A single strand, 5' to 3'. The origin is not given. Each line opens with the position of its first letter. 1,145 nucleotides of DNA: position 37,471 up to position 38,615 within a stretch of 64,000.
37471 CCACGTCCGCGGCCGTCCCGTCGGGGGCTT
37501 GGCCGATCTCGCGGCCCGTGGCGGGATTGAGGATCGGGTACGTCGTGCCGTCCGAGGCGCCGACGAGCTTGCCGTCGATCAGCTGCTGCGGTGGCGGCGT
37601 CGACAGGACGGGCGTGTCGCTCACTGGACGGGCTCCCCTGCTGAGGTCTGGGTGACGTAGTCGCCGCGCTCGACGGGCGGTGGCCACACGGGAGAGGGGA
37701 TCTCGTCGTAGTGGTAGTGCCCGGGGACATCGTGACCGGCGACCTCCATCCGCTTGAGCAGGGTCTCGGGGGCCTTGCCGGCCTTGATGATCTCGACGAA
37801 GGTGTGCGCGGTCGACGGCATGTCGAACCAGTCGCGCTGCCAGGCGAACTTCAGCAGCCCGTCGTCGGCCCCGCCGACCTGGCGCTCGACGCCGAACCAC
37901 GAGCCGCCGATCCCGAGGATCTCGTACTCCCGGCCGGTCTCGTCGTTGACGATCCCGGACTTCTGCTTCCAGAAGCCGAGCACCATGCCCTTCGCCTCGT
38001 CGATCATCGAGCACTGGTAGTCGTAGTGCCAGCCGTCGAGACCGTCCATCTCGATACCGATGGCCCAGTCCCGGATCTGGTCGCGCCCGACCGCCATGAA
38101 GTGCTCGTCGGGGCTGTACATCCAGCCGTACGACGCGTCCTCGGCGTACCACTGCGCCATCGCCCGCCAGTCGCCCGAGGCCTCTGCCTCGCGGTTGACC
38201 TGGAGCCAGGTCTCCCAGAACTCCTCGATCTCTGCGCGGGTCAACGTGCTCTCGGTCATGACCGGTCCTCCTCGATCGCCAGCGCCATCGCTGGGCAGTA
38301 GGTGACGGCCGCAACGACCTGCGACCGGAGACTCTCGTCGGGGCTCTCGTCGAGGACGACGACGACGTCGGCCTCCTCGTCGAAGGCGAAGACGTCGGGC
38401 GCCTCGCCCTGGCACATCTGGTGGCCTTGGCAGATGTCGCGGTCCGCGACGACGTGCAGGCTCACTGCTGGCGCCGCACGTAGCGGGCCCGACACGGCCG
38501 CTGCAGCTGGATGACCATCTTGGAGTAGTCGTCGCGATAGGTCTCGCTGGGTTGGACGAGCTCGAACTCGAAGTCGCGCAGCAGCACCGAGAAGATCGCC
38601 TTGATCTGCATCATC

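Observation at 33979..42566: Bacterial CYP51 cassette as a single 10-gene co-directional, translationally coupled string under a KstR-type box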

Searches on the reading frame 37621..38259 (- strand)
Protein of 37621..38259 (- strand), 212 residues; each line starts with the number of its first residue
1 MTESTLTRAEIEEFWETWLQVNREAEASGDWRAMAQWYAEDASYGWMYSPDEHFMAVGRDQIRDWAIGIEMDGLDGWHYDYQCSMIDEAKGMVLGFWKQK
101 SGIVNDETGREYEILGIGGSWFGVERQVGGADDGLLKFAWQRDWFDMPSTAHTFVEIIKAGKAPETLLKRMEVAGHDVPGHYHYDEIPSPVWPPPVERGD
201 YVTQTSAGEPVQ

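Call 4: search_protein_families(library=pfam, proteins=[window:37621-38259:-])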
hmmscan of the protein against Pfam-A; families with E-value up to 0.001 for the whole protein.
window:37621-38259:- (212 aa): 1 family
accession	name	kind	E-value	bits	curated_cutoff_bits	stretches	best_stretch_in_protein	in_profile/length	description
PF12680.13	SnoaL_2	-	0.00083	20.4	27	0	24-114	6-86/102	SnoaL-like domain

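Call 5: search_protein_families(library=ncbifam, proteins=[window:37621-38259:-])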
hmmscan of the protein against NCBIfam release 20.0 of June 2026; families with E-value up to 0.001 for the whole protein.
window:37621-38259:- (212 aa): 0 families

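Call 51: search_solved_structures(query=window:37624-38259:-, max_evalue=1)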
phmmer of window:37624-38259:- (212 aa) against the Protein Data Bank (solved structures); distinct sequences matched with E-value up to 1: 2.
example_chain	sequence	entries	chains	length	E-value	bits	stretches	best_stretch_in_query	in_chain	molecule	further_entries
9vyf_H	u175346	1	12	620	0.24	13.9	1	106-157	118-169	Portal protein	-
5d79_A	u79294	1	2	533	0.55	12.7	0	103-180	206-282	Berberine bridge enzyme-like protein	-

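Call 58: predict_structure(protein=window:37624-38259:-)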
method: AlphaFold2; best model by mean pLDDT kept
length: 212 residues; sequences in the alignment: 1
mean_pLDDT: 40.2   pTM: 0.30
mean pLDDT of the five models: 40.2, 38.9, 38.5, 35.4, 34.7
residues with pLDDT >= 90: 0; 70-90: 1; 50-70: 37; < 50: 174
segments of 3 or more residues with pLDDT < 50: 1-6, 34-36, 39-102, 106-108, 117-120, 127-212
pLDDT, mean of each block of 10 residues (from residue 1): 42 57 53 48 39 34 31 34 35 38 49 50 49 41 40 44 38 31 32 28 31 30
secondary structure, 60 per line:
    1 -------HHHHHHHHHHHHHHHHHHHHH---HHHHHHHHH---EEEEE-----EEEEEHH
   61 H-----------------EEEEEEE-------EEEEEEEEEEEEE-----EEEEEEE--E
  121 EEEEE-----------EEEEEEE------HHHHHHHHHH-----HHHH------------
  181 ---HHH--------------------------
elements in order: H8-28 H32-40 E44-48 E54-58 E79-85 E93-105 E111-117 E120-125 E137-143 H150-159 H165-168

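Call 61: search_protein_families(library=pfam, alignment_id=A1, max_evalue=0.01)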
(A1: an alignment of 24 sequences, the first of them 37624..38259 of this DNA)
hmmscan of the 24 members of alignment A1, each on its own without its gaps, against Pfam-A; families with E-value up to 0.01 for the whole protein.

A. member 1, window:37624-38259:- (212 aa): 1 family
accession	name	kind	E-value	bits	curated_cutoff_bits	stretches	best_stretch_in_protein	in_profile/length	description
PF12680.13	SnoaL_2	-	0.00083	20.4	27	1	24-114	6-86/102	SnoaL-like domain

B. families by the number of members that match (of 24 scanned): 1 family
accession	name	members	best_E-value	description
PF12680.13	SnoaL_2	17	7.1e-06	SnoaL-like domain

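Call 62: search_solved_structures(query=A1, max_evalue=1)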
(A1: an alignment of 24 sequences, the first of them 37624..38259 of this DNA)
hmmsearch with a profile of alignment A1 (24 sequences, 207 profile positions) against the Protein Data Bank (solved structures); distinct sequences matched with E-value up to 1: 0.

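Call 63: find_homologous_proteins(query=window:37624-38259:-, max_evalue=0.00001)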
Query window:37624-38259:- (212 aa): 980 proteins with E <= 0.00001 among 1109 candidates; the best 120 are listed.
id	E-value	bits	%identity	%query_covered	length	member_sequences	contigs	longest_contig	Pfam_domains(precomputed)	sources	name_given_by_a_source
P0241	2.4e-144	497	100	100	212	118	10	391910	-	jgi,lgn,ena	jgi:hypothetical protein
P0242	5.7e-125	433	86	100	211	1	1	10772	-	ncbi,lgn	-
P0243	1.8e-122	425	86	95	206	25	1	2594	-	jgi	jgi:hypothetical protein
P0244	4.6e-122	424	86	98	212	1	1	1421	-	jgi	jgi:hypothetical protein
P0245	1.3e-121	422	85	98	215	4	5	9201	-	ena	-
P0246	1.5e-121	422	87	96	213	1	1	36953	-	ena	-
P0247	2.4e-121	421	85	95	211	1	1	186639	-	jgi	jgi:hypothetical protein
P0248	4.4e-121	421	88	96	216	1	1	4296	-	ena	-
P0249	1.4e-120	419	84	96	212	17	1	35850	-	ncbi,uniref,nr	ncbi:hypothetical protein [Nocardioides sp.]|uniref:hypothetical protein n=1 Tax=Nocardioides sp. Ta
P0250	4.4e-120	417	85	97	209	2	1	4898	-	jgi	jgi:hypothetical protein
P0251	6.4e-120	417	83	99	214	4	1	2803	-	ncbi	-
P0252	8.2e-120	416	84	98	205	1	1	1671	-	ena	-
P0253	1.6e-119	415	84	98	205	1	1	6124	-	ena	-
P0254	2.0e-119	415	84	98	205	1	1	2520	-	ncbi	-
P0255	3.6e-119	414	82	96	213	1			-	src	-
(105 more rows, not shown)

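Call 73: predict_structure(alignment_id=A2)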
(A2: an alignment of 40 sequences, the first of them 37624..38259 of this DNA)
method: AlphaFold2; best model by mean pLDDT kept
length: 212 residues; sequences in the alignment: 40
mean_pLDDT: 62.0   pTM: 0.59
mean pLDDT of the five models: 62.0, 58.6, 57.4, 52.9, 42.9
residues with pLDDT >= 90: 13; 70-90: 63; 50-70: 71; < 50: 65
segments of 3 or more residues with pLDDT < 50: 47-56, 66-69, 71-76, 147-150, 173-210
pLDDT, mean of each block of 10 residues (from residue 1): 73 87 74 78 52 50 53 49 75 70 74 60 86 88 54 59 57 46 39 37 41 53
secondary structure, 60 per line:
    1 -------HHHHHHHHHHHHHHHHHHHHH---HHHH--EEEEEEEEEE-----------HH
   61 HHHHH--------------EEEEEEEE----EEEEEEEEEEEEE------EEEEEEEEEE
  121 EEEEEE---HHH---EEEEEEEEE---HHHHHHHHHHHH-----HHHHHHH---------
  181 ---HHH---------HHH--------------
elements in order: H8-28 H32-35 E38-47 H59-65 E80-87 E92-104 E111-126 E136-144 H148-159 H165-171

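Call 76: fold_search(model_id=the predicted structure, library=pdb)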
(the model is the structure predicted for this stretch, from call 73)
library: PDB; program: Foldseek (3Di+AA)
matches with E <= 10: 891; with E <= 0.001: 10
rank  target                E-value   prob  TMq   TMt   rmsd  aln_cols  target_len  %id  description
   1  5jpp_A                2.7e-04  1.00  0.34  0.53   6.1       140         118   19  Structure of limonene epoxide hydrolase mutant - H-2-H5 (released 2016-06-15)
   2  3i0y_B                3.7e-04  1.00  0.39  0.57   6.2       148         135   20  Crystal structure of a putative polyketide cyclase (xcc0381) from xanthomonas campestris pv. campestris at 1.50 A reso (released 2009-07-21)
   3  3i0y_D                4.2e-04  1.00  0.37  0.53   6.4       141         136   21  Crystal structure of a putative polyketide cyclase (xcc0381) from xanthomonas campestris pv. campestris at 1.50 A reso (released 2009-07-21)
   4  4xdv_E                4.5e-04  1.00  0.36  0.54   6.8       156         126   16  Crystal Structure of the L74F/M78V/I80V/L114F mutant of LEH complexed with cyclohexanediol (released 2015-07-15)
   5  1s5a_C                5.1e-04  1.00  0.40  0.54   6.5       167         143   14  Crystal Structure of Putative Isomerase from Bacillus subtilis (released 2004-05-11)
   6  3i0y_A                5.5e-04  1.00  0.35  0.50   6.9       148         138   21  Crystal structure of a putative polyketide cyclase (xcc0381) from xanthomonas campestris pv. campestris at 1.50 A reso (released 2009-07-21)
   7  5aif_A                6.6e-04  1.00  0.40  0.61   4.5       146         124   21  Discovery and characterization of thermophilic limonene-1,2-epoxide hydrolases from hot spring metagenomic libraries.  (released 2015-06-17)
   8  3h51_B                7.5e-04  1.00  0.35  0.49   8.5       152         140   15  Crystal structure of Putative calcium/calmodulin dependent protein kinase II association domain (NP_636218.1) from XAN (released 2009-05-05)
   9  3hx8_A                7.9e-04  1.00  0.38  0.57   5.8       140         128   16  Crystal structure of putative ketosteroid isomerase (NP_103587.1) from Mesorhizobium loti at 1.45 A resolution (released 2009-07-07)
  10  3d9r_A                9.6e-04  1.00  0.38  0.56   6.6       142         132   15  Crystal structure of ketosteroid isomerase-like protein (YP_049581.1) from ERWINIA CAROTOVORA ATROSEPTICA SCRI1043 at  (released 2008-07-01)
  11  3h51_A                1.0e-03  1.00  0.35  0.49   8.1       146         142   13  Crystal structure of Putative calcium/calmodulin dependent protein kinase II association domain (NP_636218.1) from XAN (released 2009-05-05)
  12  3i0y_C                1.1e-03  1.00  0.37  0.53   6.8       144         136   20  Crystal structure of a putative polyketide cyclase (xcc0381) from xanthomonas campestris pv. campestris at 1.50 A reso (released 2009-07-21)
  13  3g16_A                1.2e-03  1.00  0.37  0.47   6.2       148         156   18  Crystal structure of protein of unknown function with cystatin-like fold (YP_001022489.1) from METHYLOBIUM PETROLEOPHI (released 2009-02-17)
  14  4xby_H                1.3e-03  1.00  0.35  0.47   6.0       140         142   18  Crystal Structure of the L74F/M78V/I80V/L114F mutant of LEH complexed with cyclopentene oxide (released 2015-07-15)
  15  3dmc_A                1.3e-03  1.00  0.36  0.52   6.3       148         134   15  CRYSTAL STRUCTURE OF A NTF2-LIKE PROTEIN (AVA_2261) FROM ANABAENA VARIABILIS ATCC 29413 AT 1.65 A RESOLUTION (released 2008-08-26)
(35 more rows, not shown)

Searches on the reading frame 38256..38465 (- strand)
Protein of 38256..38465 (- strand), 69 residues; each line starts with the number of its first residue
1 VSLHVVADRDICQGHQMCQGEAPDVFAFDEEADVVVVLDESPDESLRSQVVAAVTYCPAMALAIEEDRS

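Call 4: search_protein_families(library=pfam, proteins=[window:38256-38465:-])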
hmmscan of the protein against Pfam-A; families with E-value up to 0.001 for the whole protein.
window:38256-38465:- (69 aa): 3 families
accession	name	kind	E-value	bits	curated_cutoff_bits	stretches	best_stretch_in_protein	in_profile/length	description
PF13370.11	Fer4_13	-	1.3e-08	35.8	24.5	1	8-61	2-55/58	4Fe-4S single cluster domain of Ferredoxin I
PF13459.11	Fer4_15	-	2.1e-08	35.2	22.4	1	5-64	1-66/66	4Fe-4S single cluster domain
PF06902.16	Fer4_19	-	1.6e-06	28.5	24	1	3-65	6-62/64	Divergent 4Fe-4S mono-cluster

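Call 5: search_protein_families(library=ncbifam, proteins=[window:38256-38465:-])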
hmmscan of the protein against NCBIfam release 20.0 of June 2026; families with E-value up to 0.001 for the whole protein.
window:38256-38465:- (69 aa): 0 families
